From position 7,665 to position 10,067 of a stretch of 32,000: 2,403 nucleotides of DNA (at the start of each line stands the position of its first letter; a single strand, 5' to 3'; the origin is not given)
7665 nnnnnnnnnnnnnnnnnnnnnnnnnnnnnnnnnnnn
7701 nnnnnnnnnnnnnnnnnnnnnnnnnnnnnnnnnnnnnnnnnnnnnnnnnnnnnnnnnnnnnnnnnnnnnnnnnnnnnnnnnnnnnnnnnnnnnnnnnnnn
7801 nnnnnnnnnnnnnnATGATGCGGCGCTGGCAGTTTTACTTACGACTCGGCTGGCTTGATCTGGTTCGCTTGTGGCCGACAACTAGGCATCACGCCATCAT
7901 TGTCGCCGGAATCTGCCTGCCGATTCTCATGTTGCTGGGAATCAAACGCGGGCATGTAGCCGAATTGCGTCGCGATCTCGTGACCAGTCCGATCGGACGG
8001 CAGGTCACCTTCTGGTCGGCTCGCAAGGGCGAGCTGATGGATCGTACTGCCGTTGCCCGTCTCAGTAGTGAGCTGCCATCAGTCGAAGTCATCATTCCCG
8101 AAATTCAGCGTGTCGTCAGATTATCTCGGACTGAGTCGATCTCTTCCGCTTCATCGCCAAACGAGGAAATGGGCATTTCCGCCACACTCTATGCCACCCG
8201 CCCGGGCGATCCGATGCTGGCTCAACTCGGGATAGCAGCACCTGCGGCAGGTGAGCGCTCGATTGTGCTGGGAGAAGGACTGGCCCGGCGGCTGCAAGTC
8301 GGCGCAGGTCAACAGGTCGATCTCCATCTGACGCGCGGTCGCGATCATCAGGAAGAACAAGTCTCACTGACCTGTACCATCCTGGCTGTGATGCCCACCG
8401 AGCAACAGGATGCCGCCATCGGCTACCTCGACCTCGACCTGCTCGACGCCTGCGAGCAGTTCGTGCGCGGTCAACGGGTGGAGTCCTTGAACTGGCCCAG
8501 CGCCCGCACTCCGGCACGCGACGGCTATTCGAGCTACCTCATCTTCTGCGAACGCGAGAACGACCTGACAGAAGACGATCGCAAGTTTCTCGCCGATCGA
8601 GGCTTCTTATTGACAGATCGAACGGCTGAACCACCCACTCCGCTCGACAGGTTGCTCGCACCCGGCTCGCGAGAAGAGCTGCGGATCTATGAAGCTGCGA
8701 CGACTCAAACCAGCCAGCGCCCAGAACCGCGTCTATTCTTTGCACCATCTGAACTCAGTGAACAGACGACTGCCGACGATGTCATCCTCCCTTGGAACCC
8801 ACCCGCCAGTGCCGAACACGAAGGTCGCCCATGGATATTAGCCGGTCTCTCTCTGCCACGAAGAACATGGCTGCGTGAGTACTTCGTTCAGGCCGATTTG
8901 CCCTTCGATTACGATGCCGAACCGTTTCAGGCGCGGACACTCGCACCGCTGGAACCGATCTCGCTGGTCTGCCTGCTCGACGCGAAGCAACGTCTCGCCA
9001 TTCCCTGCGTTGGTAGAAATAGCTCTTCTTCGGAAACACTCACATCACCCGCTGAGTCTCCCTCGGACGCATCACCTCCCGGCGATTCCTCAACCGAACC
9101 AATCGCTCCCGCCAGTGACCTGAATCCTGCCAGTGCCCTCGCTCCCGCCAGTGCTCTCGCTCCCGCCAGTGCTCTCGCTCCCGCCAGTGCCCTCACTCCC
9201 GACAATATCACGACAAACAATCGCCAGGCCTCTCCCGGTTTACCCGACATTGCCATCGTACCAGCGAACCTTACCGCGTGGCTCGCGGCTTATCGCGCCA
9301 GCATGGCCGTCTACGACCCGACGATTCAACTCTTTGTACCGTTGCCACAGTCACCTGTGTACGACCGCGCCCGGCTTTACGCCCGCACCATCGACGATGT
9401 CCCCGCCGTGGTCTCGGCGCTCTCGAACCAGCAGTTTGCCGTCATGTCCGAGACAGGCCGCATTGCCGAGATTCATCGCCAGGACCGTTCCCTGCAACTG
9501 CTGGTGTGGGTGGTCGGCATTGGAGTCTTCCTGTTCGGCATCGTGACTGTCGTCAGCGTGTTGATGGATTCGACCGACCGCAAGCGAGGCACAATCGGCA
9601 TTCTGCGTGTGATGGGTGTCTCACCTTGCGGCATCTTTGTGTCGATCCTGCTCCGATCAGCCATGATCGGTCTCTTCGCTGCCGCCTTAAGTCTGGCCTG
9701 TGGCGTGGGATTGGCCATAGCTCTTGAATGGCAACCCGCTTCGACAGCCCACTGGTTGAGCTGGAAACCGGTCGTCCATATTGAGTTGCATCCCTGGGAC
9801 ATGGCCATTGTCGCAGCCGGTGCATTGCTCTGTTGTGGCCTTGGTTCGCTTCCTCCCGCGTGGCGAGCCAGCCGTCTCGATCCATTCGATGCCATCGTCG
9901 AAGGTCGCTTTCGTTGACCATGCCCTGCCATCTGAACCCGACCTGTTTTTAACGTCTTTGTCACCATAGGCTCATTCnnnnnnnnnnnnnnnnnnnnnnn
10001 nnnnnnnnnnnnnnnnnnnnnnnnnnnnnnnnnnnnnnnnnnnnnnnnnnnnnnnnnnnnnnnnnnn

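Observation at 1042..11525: Six-gene exported TPR / helical scaffold / vWA-like / MacB-type ABC / FGE-like cluster with no match to a characterised pathway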

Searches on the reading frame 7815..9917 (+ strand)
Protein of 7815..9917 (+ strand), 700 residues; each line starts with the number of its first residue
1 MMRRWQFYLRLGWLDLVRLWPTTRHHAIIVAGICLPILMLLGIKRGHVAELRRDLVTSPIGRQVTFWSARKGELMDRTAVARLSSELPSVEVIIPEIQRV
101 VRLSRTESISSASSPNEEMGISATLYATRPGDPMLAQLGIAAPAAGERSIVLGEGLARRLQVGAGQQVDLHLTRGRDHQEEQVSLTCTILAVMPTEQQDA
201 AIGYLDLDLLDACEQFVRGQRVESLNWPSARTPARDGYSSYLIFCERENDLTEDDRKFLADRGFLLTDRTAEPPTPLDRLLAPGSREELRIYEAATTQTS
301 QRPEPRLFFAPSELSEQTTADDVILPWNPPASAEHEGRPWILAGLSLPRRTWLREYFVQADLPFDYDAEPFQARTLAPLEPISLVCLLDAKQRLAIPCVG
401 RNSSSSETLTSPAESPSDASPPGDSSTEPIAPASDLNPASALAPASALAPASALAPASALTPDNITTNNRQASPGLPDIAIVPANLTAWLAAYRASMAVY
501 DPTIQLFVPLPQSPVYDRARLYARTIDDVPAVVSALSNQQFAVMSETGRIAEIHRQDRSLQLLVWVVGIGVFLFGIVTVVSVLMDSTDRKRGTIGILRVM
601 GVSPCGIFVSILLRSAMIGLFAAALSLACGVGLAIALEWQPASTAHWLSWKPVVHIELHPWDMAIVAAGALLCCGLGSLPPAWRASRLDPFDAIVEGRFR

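Call 4: search_protein_families(library=pfam, proteins=[window:7815-9917:+], max_evalue=0.01)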
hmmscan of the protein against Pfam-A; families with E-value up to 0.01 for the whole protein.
window:7815-9917:+ (700 aa): 2 families
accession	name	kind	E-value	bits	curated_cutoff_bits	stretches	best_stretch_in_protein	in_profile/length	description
PF02687.27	FtsX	-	2.2e-13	50.7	25.5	1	566-690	2-120/120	FtsX-like permease C-terminal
PF12704.14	MacB_PCD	-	4.7e-05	24.2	27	1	73-200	52-162/207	MacB-like periplasmic core domain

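Call 5: search_protein_families(library=ncbifam, proteins=[window:7815-9917:+], max_evalue=0.01)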
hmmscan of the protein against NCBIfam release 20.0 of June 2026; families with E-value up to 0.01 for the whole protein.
window:7815-9917:+ (700 aa): 6 families
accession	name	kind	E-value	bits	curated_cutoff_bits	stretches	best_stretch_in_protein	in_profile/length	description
TIGR02212.1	lolCE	equivalog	1.8e-14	53.5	362.45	1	569-693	277-407/411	lipoprotein-releasing ABC transporter permease subunit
NF008076.0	PRK10814.1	exception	1.3e-09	37.6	473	1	562-694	268-396/399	lipoprotein-releasing ABC transporter permease subunit LolC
NF008357.0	PRK11146.1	exception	3e-07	29.6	439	1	558-691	269-408/414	lipoprotein-releasing ABC transporter permease subunit LolE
TIGR02213.1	lolE_release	exception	1.1e-05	24.5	540.35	1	558-691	266-405/411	lipoprotein-releasing ABC transporter permease subunit LolE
TIGR03434.1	ADOP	subfamily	5.9e-05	21.4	622.3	1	503-694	612-800/803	ADOP family duplicated permease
NF007826.0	PRK10535.1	equivalog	0.0048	15.2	966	1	553-695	514-646/648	macrolide ABC transporter ATP-binding protein/permease MacB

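Call 6: search_protein_families(library=padloc, proteins=[window:7815-9917:+], max_evalue=0.01)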
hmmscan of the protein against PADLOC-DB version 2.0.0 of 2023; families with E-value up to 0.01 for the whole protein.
window:7815-9917:+ (700 aa): 0 families

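Call 9: search_solved_structures(query=window:7815-9917:+, max_evalue=1)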
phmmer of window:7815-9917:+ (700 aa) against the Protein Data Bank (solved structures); distinct sequences matched with E-value up to 1: 11.
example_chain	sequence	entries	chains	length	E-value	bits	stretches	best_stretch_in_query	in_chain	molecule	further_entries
7arh_E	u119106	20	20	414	1.1e-06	30.8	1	556-692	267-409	Lipoprotein-releasing system transmembrane protein LolE | Lipoprotein transporter subunit LolE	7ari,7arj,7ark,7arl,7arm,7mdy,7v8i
7mdx_B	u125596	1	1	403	2.4e-06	29.7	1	556-690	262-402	Lipoprotein-releasing system transmembrane protein LolE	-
7arh_C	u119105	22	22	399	2.8e-06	29.5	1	547-694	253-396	Lipoprotein-releasing ABC transporter permease subunit LolC | Lipo-releasing system transmembrane protein lolC | Lipoprotein-releasing system transmembrane prot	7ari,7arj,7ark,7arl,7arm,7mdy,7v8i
9rli_E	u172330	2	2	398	1.5e-05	27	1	556-692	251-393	Lipoprotein-releasing system transmembrane protein LolE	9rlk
7mdx_A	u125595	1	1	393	1.6e-05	27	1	547-690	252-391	Lipoprotein-releasing system transmembrane protein LolC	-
9w37_A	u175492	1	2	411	0.00014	23.9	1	548-694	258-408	LolF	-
9w35_A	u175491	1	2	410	0.00016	23.7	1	548-694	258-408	LolF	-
9w2w_A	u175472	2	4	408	0.0002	23.3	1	548-693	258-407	LolF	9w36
5xu1_M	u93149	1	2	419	0.00087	21.2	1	535-694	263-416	ABC transporter permeae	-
5nik_J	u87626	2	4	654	0.01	17.7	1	541-695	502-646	Macrolide export ATP-binding/permease protein MacB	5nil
9o9x_C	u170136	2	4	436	0.18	13.6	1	524-635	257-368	ABC transporter permease YtrF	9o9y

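Call 46: find_homologous_proteins(query=window:7815-9917:+, max_evalue=0.001)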
Query window:7815-9917:+ (700 aa): 41 proteins with E <= 0.001 among 8000 candidates.
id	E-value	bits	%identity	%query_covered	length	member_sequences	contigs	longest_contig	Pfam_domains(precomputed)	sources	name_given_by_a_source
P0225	0.0e+0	1389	90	100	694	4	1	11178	PF02687.28,PF12704.15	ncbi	-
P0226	0.0e+0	1239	81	100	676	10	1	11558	PF02687.28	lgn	-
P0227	0.0e+0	1175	77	100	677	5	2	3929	PF02687.28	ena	-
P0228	0.0e+0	1154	76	100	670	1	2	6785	PF02687.28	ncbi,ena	-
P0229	1.6e-278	944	62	100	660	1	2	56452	PF02687.28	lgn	-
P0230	3.2e-246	837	57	100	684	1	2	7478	PF02687.28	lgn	-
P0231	1.9e-241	822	56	100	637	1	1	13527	PF02687.28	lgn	-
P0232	2.5e-241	821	57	100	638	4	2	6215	PF02687.28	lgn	-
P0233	1.5e-236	805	57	100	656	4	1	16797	PF02687.28,PF12704.15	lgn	-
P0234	1.4e-235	802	57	100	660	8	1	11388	PF02687.28,PF12704.15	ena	-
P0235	2.6e-233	795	55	100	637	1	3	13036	PF02687.28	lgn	-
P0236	3.4e-230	784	56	100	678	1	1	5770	PF02687.28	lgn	-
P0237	7.7e-225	767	54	100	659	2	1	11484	PF02687.28,PF12704.15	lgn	-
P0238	1.2e-223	763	53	100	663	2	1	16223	PF02687.28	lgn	-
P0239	1.4e-223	763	53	99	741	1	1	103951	PF02687.28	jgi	jgi:ABC-type lipoprotein release transport system permease subunit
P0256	7.8e-171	588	43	100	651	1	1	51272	PF02687.28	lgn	-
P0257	1.6e-151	524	42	99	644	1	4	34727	PF02687.28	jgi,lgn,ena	jgi:ABC-type lipoprotein release transport system permease subunit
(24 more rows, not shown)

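Call 72: find_encoding_contigs(protein=P0256, flank=10000, max_places=1)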
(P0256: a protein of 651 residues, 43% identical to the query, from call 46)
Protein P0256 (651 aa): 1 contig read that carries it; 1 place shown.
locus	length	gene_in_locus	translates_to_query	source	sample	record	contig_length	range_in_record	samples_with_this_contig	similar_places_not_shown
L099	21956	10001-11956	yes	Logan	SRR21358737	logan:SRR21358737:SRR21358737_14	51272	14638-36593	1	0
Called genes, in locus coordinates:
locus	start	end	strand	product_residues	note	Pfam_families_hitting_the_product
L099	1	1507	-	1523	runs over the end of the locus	PF00069:Pkinase, PF07714:PK_Tyr_Ser-Thr, PF25174:Beta-prop_THOC3, PF23381:Beta-prop_IFT122_1st, PF25175:Beta-prop_WDR5, PF24814:WD40_Prp19, PF25174:Beta-prop_THOC3, PF23381:Beta-prop_IFT122_1st, +18 more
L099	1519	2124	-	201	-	PF04542:Sigma70_r2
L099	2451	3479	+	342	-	PF07719:TPR_2 (faint)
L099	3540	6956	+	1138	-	-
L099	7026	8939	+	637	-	-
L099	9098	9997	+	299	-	PF00005:ABC_tran, PF13304:AAA_21 (faint)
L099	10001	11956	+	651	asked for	PF02687:FtsX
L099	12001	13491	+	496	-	PF03781:FGE-sulfatase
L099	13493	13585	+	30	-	-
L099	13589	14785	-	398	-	-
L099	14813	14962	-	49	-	-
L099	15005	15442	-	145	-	PF00072:Response_reg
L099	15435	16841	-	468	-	PF00512:HisKA, PF02518:HATPase_c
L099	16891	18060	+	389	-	PF02784:Orn_Arg_deC_N, PF00278:Orn_DAP_Arg_deC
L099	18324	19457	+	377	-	PF02899:Phage_int_SAM_1 (weak), PF13495:Phage_int_SAM_4 (faint), PF00589:Phage_integrase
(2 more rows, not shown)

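Call 73: find_encoding_contigs(protein=P0257, flank=10000, max_places=1)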
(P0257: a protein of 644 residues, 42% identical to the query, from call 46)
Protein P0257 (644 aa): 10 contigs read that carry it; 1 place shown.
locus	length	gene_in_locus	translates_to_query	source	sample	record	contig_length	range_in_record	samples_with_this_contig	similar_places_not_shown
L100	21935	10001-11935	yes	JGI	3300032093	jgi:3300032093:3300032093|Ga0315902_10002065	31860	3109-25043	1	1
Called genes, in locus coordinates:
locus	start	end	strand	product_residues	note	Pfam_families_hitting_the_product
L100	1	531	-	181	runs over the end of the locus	-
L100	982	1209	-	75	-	-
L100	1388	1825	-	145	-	-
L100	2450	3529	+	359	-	PF00515:TPR_1 (faint), PF07719:TPR_2 (faint)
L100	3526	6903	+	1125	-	-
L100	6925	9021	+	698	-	-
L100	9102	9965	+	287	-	PF00005:ABC_tran, PF13304:AAA_21 (faint)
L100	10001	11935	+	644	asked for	PF02687:FtsX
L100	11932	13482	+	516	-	PF03781:FGE-sulfatase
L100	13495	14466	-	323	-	-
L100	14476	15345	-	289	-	-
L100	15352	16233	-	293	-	PF01618:MotA_ExbB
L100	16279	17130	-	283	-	PF14237:GYF_2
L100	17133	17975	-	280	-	PF14237:GYF_2 (weak)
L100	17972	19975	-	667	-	-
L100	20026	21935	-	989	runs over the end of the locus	PF20013:GAP1-N2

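Call 75: search_protein_families(library=pfam, proteins=[L100:17972-19975:-, L100:13495-14466:-, L100:14476-15345:-], max_evalue=0.001)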
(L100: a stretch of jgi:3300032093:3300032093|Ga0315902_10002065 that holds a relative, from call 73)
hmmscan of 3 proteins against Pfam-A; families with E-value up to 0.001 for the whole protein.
L100:17972-19975:- (667 aa): 0 families

L100:13495-14466:- (323 aa): 0 families

L100:14476-15345:- (289 aa): 0 families

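Call 81: find_related_loci(query=A8, collection=viral_contigs, flank=10000)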
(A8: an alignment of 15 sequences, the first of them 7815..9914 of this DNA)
Query A8 (700 aa) in viral_contigs; peptide patterns used: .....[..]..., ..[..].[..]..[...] (x = any residue, [..] = any of these).
75 stretches matched a pattern, but none encodes a relative of the query by tblastn (E <= 1e-3).

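Call 88: search_solved_structures(query=A8, max_evalue=0.01)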
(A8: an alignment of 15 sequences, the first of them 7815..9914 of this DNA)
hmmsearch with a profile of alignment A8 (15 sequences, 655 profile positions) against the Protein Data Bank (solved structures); distinct sequences matched with E-value up to 0.01: 13.
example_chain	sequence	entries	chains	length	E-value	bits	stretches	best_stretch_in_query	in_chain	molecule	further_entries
9w37_A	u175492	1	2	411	1.1e-11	47.2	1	511-649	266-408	LolF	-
9w35_A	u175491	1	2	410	1.1e-11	47.1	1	511-649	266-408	LolF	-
9w2w_A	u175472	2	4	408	1.5e-11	46.7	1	511-649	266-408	LolF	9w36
9rli_E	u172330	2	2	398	1.4e-10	43.5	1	515-646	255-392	Lipoprotein-releasing system transmembrane protein LolE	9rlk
7mdx_B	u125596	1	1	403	1.8e-10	43.1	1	515-645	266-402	Lipoprotein-releasing system transmembrane protein LolE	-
7arh_E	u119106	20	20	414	1.9e-10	43.1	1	515-646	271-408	Lipoprotein-releasing system transmembrane protein LolE | Lipoprotein transporter subunit LolE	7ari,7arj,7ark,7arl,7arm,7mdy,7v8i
7arh_C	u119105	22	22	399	1.6e-09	40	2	521-649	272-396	Lipoprotein-releasing ABC transporter permease subunit LolC | Lipo-releasing system transmembrane protein lolC | Lipoprotein-releasing system transmembrane prot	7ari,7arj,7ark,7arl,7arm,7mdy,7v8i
7mdx_A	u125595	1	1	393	8.4e-09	37.6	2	67-167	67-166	Lipoprotein-releasing system transmembrane protein LolC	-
9o9x_C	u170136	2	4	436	1e-08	37.3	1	453-643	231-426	ABC transporter permease YtrF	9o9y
5xu1_M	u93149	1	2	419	2.7e-07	32.7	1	491-649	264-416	ABC transporter permeae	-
5nik_J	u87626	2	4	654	0.00013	23.8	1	505-650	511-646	Macrolide export ATP-binding/permease protein MacB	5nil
5naa_A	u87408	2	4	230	0.00065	21.4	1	68-167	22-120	Lipoprotein-releasing system transmembrane protein LolC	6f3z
6f49_A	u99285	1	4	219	0.00073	21.3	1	68-167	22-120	Lipoprotein-releasing system transmembrane protein LolC,Lipoprotein-releasing system trans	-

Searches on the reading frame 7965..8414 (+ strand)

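Call 71: search_protein_families(library=pfam, proteins=[window:7965-8414:+], max_evalue=1)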
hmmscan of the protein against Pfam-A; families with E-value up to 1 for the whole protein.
window:7965-8414:+ (150 aa): 1 family
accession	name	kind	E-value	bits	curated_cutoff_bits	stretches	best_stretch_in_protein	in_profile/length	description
PF12704.14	MacB_PCD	-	1.1e-05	26.2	27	1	25-146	54-157/207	MacB-like periplasmic core domain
